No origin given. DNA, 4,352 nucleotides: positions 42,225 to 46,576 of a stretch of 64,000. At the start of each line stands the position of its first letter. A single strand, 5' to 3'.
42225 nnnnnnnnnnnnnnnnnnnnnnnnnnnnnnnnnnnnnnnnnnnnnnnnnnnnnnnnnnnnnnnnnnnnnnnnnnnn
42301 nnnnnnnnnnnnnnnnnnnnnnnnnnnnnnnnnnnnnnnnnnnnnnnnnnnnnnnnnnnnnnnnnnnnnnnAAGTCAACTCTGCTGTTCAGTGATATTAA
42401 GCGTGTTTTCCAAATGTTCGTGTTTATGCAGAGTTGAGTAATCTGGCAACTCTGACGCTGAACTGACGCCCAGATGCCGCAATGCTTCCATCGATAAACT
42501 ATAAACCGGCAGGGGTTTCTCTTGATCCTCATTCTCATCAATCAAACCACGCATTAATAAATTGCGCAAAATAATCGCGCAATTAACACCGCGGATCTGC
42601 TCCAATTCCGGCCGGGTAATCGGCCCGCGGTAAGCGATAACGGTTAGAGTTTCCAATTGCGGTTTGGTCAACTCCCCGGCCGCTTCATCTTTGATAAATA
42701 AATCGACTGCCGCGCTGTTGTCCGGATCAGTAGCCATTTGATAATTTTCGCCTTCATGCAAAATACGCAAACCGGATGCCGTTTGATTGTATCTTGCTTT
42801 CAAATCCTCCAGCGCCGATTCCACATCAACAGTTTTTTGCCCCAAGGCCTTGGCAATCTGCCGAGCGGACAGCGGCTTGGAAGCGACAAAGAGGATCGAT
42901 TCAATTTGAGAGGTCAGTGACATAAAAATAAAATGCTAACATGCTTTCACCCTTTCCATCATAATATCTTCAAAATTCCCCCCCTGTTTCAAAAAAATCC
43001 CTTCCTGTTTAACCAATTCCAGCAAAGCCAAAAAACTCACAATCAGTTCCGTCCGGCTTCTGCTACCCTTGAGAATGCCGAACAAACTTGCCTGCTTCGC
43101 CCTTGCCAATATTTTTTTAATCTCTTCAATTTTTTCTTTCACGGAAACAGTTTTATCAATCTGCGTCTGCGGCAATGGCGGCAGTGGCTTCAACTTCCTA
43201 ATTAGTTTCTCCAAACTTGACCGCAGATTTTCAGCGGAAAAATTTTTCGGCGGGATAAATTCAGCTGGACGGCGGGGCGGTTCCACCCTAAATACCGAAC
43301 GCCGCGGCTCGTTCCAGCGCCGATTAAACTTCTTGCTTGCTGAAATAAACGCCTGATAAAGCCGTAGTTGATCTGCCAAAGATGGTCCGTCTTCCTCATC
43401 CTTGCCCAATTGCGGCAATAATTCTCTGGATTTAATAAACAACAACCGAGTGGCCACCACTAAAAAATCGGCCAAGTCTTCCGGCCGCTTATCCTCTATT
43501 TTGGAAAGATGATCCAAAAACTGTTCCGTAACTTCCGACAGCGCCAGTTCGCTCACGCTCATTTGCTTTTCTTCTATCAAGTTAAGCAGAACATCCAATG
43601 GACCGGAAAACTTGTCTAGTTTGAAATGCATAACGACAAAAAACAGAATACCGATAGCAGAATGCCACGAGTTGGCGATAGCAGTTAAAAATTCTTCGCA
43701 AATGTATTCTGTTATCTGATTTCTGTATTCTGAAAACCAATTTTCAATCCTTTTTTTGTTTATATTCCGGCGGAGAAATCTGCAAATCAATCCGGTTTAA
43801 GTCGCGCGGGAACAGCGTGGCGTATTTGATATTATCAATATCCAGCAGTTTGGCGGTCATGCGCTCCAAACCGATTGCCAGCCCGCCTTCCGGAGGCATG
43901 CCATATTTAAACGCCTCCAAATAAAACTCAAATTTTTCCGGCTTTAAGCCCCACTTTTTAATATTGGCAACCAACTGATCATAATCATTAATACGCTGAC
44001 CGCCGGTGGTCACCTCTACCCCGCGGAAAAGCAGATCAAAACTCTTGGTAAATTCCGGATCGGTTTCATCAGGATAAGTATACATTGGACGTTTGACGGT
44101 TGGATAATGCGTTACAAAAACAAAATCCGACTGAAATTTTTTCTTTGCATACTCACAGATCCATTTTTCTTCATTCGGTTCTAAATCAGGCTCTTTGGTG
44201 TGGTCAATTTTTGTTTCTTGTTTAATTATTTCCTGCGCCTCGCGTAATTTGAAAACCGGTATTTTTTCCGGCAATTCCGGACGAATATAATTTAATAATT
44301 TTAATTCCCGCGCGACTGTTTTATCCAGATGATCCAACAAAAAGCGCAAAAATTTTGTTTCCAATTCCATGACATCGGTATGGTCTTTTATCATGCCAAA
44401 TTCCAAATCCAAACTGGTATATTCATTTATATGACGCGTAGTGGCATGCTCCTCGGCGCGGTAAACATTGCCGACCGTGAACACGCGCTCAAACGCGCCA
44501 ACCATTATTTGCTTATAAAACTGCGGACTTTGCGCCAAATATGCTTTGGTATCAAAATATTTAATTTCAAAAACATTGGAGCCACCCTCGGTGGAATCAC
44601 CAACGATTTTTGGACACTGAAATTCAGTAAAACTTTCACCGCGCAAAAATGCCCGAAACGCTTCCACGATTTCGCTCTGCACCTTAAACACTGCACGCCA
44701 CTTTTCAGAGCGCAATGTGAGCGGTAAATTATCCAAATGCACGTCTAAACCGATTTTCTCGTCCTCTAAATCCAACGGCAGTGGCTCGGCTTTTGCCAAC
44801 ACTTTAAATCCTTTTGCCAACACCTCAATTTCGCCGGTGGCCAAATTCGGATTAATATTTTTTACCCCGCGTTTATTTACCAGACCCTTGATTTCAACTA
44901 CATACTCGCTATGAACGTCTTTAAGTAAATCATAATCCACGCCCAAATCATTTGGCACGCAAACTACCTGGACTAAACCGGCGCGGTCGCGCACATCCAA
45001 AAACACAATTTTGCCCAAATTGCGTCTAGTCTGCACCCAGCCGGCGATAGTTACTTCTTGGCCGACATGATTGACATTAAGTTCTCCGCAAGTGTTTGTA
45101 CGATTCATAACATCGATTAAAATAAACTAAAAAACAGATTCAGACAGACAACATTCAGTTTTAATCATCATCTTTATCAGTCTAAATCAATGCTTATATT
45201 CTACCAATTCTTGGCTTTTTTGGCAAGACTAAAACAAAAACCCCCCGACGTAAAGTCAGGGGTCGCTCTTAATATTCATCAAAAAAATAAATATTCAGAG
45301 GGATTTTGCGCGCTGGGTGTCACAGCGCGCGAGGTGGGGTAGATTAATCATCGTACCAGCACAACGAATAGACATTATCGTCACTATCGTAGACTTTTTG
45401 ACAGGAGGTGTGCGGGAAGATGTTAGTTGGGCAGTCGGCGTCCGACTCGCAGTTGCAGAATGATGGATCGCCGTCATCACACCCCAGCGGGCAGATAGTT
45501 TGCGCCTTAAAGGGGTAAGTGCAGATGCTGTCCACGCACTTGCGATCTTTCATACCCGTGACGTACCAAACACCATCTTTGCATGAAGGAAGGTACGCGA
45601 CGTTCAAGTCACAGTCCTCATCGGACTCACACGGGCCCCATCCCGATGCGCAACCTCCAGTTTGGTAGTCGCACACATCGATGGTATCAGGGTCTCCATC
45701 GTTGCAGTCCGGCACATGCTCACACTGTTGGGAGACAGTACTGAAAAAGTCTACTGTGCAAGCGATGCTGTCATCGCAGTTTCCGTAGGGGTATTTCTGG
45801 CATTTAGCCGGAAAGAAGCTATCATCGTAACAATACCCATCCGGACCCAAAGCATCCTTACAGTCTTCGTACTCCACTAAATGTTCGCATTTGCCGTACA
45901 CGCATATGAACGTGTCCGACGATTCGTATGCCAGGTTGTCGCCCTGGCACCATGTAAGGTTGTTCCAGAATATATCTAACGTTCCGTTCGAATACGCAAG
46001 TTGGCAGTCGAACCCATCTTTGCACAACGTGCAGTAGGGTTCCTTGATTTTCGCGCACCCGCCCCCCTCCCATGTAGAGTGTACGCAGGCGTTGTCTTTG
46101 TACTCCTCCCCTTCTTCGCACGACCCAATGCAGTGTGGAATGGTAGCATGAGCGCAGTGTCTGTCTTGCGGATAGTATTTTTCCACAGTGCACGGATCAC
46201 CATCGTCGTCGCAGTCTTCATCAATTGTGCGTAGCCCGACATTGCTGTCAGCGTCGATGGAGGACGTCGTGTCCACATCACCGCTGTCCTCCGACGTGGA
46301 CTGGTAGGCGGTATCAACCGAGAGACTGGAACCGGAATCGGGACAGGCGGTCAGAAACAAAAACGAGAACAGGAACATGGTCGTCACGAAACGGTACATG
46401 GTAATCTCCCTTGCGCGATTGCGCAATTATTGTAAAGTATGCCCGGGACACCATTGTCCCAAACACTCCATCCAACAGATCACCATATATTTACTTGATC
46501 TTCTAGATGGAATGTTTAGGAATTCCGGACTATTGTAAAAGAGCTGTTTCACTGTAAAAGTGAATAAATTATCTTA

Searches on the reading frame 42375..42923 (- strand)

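Call 89: search_protein_families(library=pfam, proteins=[window:42375-42923:-], max_evalue=0.0001)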
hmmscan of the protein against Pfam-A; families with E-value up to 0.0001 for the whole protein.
window:42375-42923:- (182 aa): 1 family
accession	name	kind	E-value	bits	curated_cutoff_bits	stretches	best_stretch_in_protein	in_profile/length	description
PF04079.22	SMC_ScpB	-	5.2e-40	137.1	27.4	1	6-161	2-159/160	Segregation and condensation complex subunit ScpB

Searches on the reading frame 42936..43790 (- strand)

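Call 89: search_protein_families(library=pfam, proteins=[window:42936-43790:-], max_evalue=0.0001)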
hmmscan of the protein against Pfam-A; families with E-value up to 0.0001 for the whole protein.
window:42936-43790:- (284 aa): 1 family
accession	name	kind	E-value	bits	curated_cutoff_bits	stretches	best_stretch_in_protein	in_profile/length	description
PF02616.19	SMC_ScpA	-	1.7e-16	61.4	24.6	1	71-277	1-228/232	Segregation and condensation protein ScpA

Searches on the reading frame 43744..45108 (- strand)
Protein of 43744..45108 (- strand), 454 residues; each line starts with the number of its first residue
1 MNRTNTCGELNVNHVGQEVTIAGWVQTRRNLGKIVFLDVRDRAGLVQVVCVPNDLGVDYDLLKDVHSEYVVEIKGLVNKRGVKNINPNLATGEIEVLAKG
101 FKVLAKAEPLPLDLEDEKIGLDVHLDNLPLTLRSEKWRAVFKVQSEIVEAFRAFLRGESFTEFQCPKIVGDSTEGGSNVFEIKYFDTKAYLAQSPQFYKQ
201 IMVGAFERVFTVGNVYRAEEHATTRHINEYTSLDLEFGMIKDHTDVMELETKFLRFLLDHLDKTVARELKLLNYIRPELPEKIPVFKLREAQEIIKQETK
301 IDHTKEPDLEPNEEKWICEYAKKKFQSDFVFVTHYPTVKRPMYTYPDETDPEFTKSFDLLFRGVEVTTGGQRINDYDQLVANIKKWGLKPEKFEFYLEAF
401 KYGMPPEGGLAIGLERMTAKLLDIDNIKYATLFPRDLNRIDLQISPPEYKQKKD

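Call 48: search_protein_families(library=pfam, proteins=[window:43744-45108:-], max_evalue=0.00001)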
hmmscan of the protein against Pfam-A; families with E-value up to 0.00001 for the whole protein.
window:43744-45108:- (454 aa): 2 families
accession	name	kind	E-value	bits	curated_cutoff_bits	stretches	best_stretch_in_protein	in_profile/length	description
PF00152.25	tRNA-synt_2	-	3.3e-76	256.7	25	1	123-436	4-307/308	tRNA synthetases class II (D, K and N)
PF01336.31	tRNA_anti-codon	-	1.5e-14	54.1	27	1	19-104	1-75/75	OB-fold nucleic acid binding domain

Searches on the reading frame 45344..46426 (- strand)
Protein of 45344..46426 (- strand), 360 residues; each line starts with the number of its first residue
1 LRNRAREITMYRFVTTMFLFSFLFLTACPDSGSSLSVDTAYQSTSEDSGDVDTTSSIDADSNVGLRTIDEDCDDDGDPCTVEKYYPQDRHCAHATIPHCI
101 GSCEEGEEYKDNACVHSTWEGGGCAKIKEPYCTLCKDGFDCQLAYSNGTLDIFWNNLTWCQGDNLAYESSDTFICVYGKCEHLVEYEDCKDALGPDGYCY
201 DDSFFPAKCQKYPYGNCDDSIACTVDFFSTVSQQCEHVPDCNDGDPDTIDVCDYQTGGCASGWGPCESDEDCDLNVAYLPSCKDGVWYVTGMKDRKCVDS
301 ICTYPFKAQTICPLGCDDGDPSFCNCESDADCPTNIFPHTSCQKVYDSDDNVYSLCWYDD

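Call 12: search_protein_families(library=pfam, proteins=[window:45344-46426:-], max_evalue=0.01)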
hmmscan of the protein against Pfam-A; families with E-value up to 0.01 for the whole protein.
window:45344-46426:- (360 aa): 0 families

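Call 21: search_protein_families(library=pfam, proteins=[window:45344-46399:-], max_evalue=10)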
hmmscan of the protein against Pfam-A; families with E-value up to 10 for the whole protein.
window:45344-46399:- (351 aa): 0 families

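Call 80: find_homologous_proteins(query=window:45344-46399:-, max_evalue=0.00001)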
Query window:45344-46399:-: 358 candidates shared short words with the query, none scored E <= 0.00001.
